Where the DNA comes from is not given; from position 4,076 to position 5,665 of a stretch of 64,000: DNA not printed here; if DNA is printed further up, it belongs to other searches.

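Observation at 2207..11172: ATGA-overlapped two-gene module: a 1886-aa Cys/Trp/Asn-sequon-rich extracellular giant and a 1102-aa polytopic membrane protein with a Gly/Ala/Lys-rich disordered region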

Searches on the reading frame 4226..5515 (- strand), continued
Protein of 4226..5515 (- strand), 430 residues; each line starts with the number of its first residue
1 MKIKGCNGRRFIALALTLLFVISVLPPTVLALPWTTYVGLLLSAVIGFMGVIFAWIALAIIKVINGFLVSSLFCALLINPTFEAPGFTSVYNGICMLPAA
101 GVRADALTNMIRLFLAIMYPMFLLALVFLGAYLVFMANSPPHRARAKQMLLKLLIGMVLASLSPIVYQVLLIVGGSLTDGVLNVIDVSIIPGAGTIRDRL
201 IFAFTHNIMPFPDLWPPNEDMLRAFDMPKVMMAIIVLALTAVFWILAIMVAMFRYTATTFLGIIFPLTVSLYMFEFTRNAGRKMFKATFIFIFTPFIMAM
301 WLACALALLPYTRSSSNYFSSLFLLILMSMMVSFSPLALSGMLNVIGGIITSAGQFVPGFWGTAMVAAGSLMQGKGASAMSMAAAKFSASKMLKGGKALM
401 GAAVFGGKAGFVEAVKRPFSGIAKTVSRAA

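Call 60: find_encoding_contigs(protein=P0027, flank=10000, max_places=2)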
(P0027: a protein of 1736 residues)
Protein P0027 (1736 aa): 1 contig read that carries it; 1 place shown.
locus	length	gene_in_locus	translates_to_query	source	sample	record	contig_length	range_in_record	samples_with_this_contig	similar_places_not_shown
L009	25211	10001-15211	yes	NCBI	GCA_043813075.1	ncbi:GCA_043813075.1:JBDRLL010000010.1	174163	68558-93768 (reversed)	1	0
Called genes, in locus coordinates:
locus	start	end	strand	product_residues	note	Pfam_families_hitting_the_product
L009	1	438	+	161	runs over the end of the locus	PF01842:ACT, PF22629:ACT_AHAS_ss, PF13710:ACT_5, PF10369:ALS_ss_C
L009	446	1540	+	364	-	PF02163:Peptidase_M50, PF00571:CBS (faint)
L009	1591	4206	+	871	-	-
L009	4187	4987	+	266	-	-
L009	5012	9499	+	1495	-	-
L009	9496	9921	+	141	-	-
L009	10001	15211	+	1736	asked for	PF18895:T4SS_pilin (weak)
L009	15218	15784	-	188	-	PF00117:GATase, PF07722:Peptidase_C26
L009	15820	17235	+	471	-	PF02310:B12-binding, PF04055:Radical_SAM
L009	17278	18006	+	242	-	PF13489:Methyltransf_23 (weak), PF13847:Methyltransf_31 (weak), PF08241:Methyltransf_11, PF13649:Methyltransf_25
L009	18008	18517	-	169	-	PF01994:Trm56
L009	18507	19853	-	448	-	PF00070:Pyr_redox (faint), PF00890:FAD_binding_2 (faint), PF01134:GIDA (faint), PF01266:DAO (faint), PF03486:HI0933_like (faint), PF07992:Pyr_redox_2 (faint), PF21688:FAD-depend_C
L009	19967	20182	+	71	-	-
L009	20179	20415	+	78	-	-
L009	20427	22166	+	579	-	PF02543:Carbam_trans_N, PF16861:Carbam_trans_C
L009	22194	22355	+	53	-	PF19451:DUF5989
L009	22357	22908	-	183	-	-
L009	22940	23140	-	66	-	PF01599:Ribosomal_S27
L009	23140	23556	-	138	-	PF01282:Ribosomal_S24e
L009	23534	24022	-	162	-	PF04019:DUF359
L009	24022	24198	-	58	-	PF06093:Spt4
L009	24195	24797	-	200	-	PF03876:SHS2_Rpb7-N, PF00575:S1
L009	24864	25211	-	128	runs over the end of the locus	PF13638:PIN_4 (faint), PF18477:PIN_9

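Call 65: search_protein_families(library=pfam, proteins=[P0055, P0105, P0131, P0134, P0140, P0146, P0150, P0152, P0113, P0091], max_evalue=0.05)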
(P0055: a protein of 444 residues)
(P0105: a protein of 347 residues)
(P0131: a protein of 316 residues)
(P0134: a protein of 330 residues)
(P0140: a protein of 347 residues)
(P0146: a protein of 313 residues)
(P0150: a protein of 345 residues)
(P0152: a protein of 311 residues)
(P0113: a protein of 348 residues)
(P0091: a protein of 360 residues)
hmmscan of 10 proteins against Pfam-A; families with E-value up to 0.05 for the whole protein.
P0055 (444 aa): 1 family
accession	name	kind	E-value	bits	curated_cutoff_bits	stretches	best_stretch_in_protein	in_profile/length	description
PF04610.19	TrbL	-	9.8e-06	25.9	25.9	1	114-313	3-208/215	TrbL/VirB6 plasmid conjugal transfer protein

P0105 (347 aa): 0 families

P0131 (316 aa): 1 family
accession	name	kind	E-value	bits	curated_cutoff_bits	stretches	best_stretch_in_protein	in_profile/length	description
PF18895.5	T4SS_pilin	-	8.4e-05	23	26.6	1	81-142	11-71/71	Type IV secretion system pilin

P0134 (330 aa): 1 family
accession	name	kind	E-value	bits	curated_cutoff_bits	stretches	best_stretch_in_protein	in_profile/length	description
PF18895.5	T4SS_pilin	-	4.7e-07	30.2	26.6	1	83-146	7-69/71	Type IV secretion system pilin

P0140 (347 aa): 1 family
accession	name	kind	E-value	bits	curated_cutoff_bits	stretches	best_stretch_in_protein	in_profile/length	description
PF18895.5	T4SS_pilin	-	4.3e-05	23.9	26.6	1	91-154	8-71/71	Type IV secretion system pilin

P0146 (313 aa): 1 family
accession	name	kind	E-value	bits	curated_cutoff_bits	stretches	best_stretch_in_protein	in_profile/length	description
PF18895.5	T4SS_pilin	-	0.0027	18.2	26.6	1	94-144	21-70/71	Type IV secretion system pilin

P0150 (345 aa): 1 family
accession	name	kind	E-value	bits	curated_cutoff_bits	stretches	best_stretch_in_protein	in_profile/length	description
PF18895.5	T4SS_pilin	-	0.0093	16.5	26.6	1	97-152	14-68/71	Type IV secretion system pilin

P0152 (311 aa): 1 family
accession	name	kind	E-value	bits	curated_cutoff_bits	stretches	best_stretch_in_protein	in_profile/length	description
PF18895.5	T4SS_pilin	-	0.041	14.4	26.6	1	92-145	19-71/71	Type IV secretion system pilin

P0113 (348 aa): 0 families

P0091 (360 aa): 0 families
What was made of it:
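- On VirB6/TrbL (T4SS inner-membrane platform): P0055 matches TrbL positions 3-208 of 215 with 25.9 bits, equal to the cut-off (call 65). P0134 matches T4SS_pilin with 30.2 bits, above the 26.6-bit cut-off (call 65).
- Closest known: VirB6/TrbL family. Same: Family members reach Pfam thresholds (call 65).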

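Call 66: search_solved_structures(query=A6, max_evalue=10, show_alignments=2)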
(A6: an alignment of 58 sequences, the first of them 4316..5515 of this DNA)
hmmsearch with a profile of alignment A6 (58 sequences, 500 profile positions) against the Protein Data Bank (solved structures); distinct sequences matched with E-value up to 10: 13.
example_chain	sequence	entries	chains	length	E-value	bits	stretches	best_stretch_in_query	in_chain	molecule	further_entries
6zj3_SK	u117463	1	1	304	0.079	15.4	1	398-493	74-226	Ribosomal protein eS8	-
2fic_A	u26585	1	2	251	0.89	11.9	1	323-445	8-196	Myc box-dependent-interacting protein 1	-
8e99_E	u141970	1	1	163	1.3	11.3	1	279-398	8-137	Nanobody 4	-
7mq8_SB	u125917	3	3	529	1.7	11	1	285-493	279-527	Nucleolar protein 58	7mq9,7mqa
3bw4_A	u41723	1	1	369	1.9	10.8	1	305-399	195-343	2-nitropropane dioxygenase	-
3bw2_A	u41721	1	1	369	2.3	10.5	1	305-399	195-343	2-nitropropane dioxygenase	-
3bw3_A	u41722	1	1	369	2.3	10.5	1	305-399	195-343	2-nitropropane dioxygenase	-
7x3k_A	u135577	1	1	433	2.6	10.4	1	383-480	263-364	Zuotin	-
7a6h_Q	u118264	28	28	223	3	10.1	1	409-492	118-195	DNA-directed RNA polymerase III subunit RPC7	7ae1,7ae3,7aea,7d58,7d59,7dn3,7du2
8ohd_C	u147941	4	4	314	4.4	9.6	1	336-480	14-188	DDRGK domain-containing protein 1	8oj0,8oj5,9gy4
9cj6_A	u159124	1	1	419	5.3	9.3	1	332-445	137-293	Nucleoprotein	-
6wxh_D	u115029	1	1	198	6.6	9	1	360-492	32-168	Colicin-E1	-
9qks_C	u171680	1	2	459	7.8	8.8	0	415-497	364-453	ESX secretion system protein YukC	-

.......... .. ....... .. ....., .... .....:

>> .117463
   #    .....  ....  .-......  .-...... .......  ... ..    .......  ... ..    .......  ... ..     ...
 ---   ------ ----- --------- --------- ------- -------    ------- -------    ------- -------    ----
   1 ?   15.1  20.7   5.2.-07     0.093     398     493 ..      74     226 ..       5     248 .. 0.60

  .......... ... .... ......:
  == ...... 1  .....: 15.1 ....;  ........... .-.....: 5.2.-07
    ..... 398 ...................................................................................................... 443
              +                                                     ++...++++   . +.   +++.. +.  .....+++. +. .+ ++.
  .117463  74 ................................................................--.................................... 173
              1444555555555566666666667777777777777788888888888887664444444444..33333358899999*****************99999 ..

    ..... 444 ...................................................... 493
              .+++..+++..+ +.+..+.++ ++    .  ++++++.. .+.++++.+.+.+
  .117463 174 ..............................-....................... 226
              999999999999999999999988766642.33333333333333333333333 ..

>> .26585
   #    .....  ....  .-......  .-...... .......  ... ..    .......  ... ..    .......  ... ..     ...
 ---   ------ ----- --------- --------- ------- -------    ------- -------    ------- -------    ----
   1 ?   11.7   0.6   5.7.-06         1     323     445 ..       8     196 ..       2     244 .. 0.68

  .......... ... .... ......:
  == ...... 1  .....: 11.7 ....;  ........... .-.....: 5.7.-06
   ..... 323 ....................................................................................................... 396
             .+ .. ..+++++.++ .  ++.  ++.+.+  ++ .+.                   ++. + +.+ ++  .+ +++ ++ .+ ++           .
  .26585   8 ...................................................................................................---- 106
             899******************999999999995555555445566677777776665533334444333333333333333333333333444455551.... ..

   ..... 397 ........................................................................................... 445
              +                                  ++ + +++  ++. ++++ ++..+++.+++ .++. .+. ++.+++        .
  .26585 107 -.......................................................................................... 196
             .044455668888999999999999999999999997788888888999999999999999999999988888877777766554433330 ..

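Call 74: find_related_loci(query=A5, collection=genome_contigs, flank=10000)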
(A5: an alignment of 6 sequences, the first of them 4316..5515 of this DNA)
Query A5 (400 aa) in genome_contigs; peptide patterns used: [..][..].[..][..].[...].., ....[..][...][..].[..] (x = any residue, [..] = any of these).
74 stretches matched a pattern; 3 encode a relative of the query (tblastn E <= 1e-3); 3 distinct loci.
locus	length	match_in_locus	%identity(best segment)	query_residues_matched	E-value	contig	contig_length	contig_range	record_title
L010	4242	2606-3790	47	4-396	1e-105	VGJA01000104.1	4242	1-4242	MAG: Candidatus Altiarchaeales archaeon isolate M_DeepCast_200m_m2_220 M_DeepCast_200m_m2_220_Ga0194113_10046915, whole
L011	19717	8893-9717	35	104-392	3e-43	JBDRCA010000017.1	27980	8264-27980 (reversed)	MAG: Candidatus Altiarchaeota archaeon isolate MEGAHIT-group-1.157 k141_3600938, whole genome shotgun sequence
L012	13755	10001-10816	35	114-400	1e-46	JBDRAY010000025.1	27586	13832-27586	MAG: Methanobacteriota archaeon isolate MEGAHIT-group-1.1031 k141_74650, whole genome shotgun sequence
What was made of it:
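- Tried and rejected: The narrow alignment A5 found only 3 genome loci (call 74).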

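Call 81: list_cluster_members(proteins=[P0026, P0029, P0062, P0071, P0085, P0112, P0125, P0130, P0142, P0154])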
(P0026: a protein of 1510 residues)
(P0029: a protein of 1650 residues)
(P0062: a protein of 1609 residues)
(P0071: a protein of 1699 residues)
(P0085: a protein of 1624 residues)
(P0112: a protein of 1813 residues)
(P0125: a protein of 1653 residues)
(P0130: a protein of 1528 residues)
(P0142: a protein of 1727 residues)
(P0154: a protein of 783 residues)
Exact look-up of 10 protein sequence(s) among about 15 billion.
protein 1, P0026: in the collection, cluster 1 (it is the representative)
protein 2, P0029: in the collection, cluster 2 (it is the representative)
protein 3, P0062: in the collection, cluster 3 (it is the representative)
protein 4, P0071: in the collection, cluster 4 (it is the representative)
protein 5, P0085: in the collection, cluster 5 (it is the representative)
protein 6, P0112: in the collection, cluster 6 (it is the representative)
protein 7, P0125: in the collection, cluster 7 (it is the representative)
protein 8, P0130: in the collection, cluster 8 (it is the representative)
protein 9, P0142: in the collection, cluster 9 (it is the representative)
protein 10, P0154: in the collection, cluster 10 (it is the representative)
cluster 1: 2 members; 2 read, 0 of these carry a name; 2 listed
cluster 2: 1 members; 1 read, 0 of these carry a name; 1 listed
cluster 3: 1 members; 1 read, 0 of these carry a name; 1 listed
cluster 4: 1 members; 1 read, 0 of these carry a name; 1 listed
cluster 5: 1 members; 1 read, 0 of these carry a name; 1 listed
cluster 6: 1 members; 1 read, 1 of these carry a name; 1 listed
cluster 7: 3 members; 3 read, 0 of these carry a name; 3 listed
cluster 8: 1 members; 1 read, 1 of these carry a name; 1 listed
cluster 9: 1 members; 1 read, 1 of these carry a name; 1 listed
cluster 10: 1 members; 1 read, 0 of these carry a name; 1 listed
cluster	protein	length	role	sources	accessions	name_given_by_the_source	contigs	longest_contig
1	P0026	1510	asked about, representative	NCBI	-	-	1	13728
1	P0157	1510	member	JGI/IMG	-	-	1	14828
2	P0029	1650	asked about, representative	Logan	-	-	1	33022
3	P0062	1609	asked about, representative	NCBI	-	-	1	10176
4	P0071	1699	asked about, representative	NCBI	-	-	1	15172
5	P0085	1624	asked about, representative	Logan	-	-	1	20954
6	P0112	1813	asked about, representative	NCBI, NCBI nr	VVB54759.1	Uncharacterised protein [uncultured archaeon]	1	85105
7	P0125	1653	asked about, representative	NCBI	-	-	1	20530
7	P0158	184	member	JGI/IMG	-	-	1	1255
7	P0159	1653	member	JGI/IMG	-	-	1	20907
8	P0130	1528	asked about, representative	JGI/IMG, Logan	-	hypothetical protein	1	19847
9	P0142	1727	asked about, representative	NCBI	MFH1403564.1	MAG: hypothetical protein ABIH11_04765 [Candidatus Altiarchaeota archaeon]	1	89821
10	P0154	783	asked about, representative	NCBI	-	-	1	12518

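Call 83: find_encoding_contigs(protein=P0142, flank=10000, max_places=1)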
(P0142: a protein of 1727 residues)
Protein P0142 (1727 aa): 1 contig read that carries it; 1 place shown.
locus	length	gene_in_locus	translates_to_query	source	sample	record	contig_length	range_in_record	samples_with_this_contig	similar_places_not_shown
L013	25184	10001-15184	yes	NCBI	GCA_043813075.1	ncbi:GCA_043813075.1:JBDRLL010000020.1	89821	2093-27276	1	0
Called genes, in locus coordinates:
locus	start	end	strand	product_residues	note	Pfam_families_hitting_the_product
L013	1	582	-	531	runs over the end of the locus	PF11614:FixG_C (faint)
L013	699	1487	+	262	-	PF03446:NAD_binding_2 (weak), PF03807:F420_oxidored, PF14748:P5CR_dimer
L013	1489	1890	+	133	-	-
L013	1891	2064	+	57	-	-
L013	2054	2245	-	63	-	-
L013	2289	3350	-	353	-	PF00180:Iso_dh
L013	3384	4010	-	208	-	PF21827:New_glue (weak)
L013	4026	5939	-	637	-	PF00330:Aconitase, PF00694:Aconitase_C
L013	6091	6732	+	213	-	-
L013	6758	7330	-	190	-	PF01381:HTH_3, PF12844:HTH_19 (weak), PF13560:HTH_31 (weak), PF00571:CBS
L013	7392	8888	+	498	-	PF01837:HcyBio, PF00571:CBS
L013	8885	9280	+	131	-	PF09383:NIL, PF00037:Fer4 (weak), PF13237:Fer4_10, PF14697:Fer4_21, PF12838:Fer4_7 (weak), PF13187:Fer4_9, PF00037:Fer4, PF12797:Fer4_2 (weak), +4 more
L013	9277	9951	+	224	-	PF27030:AbpE_bact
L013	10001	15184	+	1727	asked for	PF14520:HHH_5 (faint)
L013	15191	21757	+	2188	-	PF19590:TrbL_3 (weak)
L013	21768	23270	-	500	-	PF02885:Glycos_trans_3N, PF00591:Glycos_transf_3, PF07831:PYNP_C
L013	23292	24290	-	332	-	PF09376:NurA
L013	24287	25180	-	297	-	PF05763:DUF835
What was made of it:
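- On VirB6/TrbL (T4SS inner-membrane platform): The neighbour of P0142 hits TrbL_3 weakly (call 83).
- One genome, GCA_043813075.1, carries both the pair (L009) and other VirB6-like genes (L013) (calls 60, 83).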

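Call 89: fold_search(model_id=the predicted structure, library=pdb)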
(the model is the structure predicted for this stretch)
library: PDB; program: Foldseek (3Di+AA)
matches with E <= 10: 135; with E <= 0.001: 0
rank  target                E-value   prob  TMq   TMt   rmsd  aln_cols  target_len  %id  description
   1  7unj_B                2.0e-01  0.38  0.11  0.20  26.4       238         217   11  De novo designed chlorophyll dimer protein with Zn pheophorbide a methyl ester matching geometry of purple bacterial s (released 2023-04-19)
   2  7o3v_G                7.9e-01  0.47  0.23  0.35  14.6       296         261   13  Stalk complex structure (TrwJ/VirB5-TrwI/VirB6) from the fully-assembled R388 type IV secretion system determined by c (released 2022-06-22)
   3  9a3i_P                1.1e+00  0.08  0.12  0.11  27.5       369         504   12  Parathyroid hormone receptor type 1 in complex with a long-acting parathyroid hormone analog and arrestin 2 (6u1n-base (released 2023-03-27)
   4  8jcu_3                1.2e+00  0.14  0.15  0.09  21.1       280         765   14  Cryo-EM structure of mGlu2-mGlu3 heterodimer in presence of LY341495 (dimerization mode I) (released 2023-06-21)
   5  7xk8_R                1.4e+00  0.16  0.16  0.21  23.6       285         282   13  Cryo-EM structure of the Neuromedin U receptor 2 (NMUR2) in complex with G Protein and its endogeneous Peptide-Agonist (released 2023-02-22)
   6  7o3v_J                1.4e+00  0.35  0.24  0.34   9.9       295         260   10  Stalk complex structure (TrwJ/VirB5-TrwI/VirB6) from the fully-assembled R388 type IV secretion system determined by c (released 2022-06-22)
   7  8rt9_F                1.4e+00  0.15  0.16  0.23  14.9       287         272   14  Stalk complex full-length structure (TrwJ/VirB5-TrwI/VirB6) from the fully-assembled R388 type IV secretion system det (released 2024-06-19)
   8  7y35_R                1.4e+00  0.10  0.13  0.14  24.5       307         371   13  Cryo-EM structure of the Abaloparatide-bound human PTH1R-Gs complex (released 2023-07-05)
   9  8rtd_L                1.5e+00  0.12  0.14  0.20  16.3       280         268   14  Stalk-Arches-IMC structure from the fully-assembled R388 type IV secretion system determined by cryo-EM. (released 2024-06-19)
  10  9u80_R                1.6e+00  0.16  0.16  0.17  30.5       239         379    8  Cryo-EM structure of conivaptan-bound human vasopressin V2 receptor complex with Fab (released 2025-12-10)
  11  7vvk_R                1.6e+00  0.09  0.13  0.16  24.4       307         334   12  PTH-bound human PTH1R in complex with Gs (class1) (released 2022-08-03)
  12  8xqs_R                1.6e+00  0.06  0.11  0.15  26.2       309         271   17  Structure of human class T GPCR TAS2R14-DNGi complex with Flufenamic acid. (released 2024-07-10)
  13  9xqn_A                1.7e+00  0.10  0.18  0.20  34.1       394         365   10  Cryo-EM structure of apo form of GPR75-bRIL-Fab complex (released 2026-02-04)
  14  7ts0_P                1.7e+00  0.08  0.11  0.15  24.2       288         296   14  Cryo-EM structure of corticotropin releasing factor receptor 2 bound to Urocortin 1 and coupled with heterotrimeric Go (released 2022-11-09)
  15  9drl_A                2.1e+00  0.11  0.15  0.13  22.3       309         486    9  Cryo-EM structure of the T33-549 tetrahedral cage (released 2025-08-06)
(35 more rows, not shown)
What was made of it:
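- On VirB6/TrbL (T4SS inner-membrane platform): With Foldseek, TrwI/VirB6 chains rank 2, 6, 7 and 9, but with E of 0.8-1.5 and TM-scores of 0.23-0.35, from a low-confidence model (call 89).
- TrwI/VirB6 chains rank 2, 6, 7 and 9 of 350,542 PDB chains for the (poor) model (call 89).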

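Call 107: find_related_loci(query=A5, collection=viral_contigs, flank=8000)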
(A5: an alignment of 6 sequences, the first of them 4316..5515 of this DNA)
Query A5 (400 aa) in viral_contigs; peptide patterns used: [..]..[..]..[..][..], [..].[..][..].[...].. (x = any residue, [..] = any of these).
40 stretches matched a pattern, but none encodes a relative of the query by tblastn (E <= 1e-3).
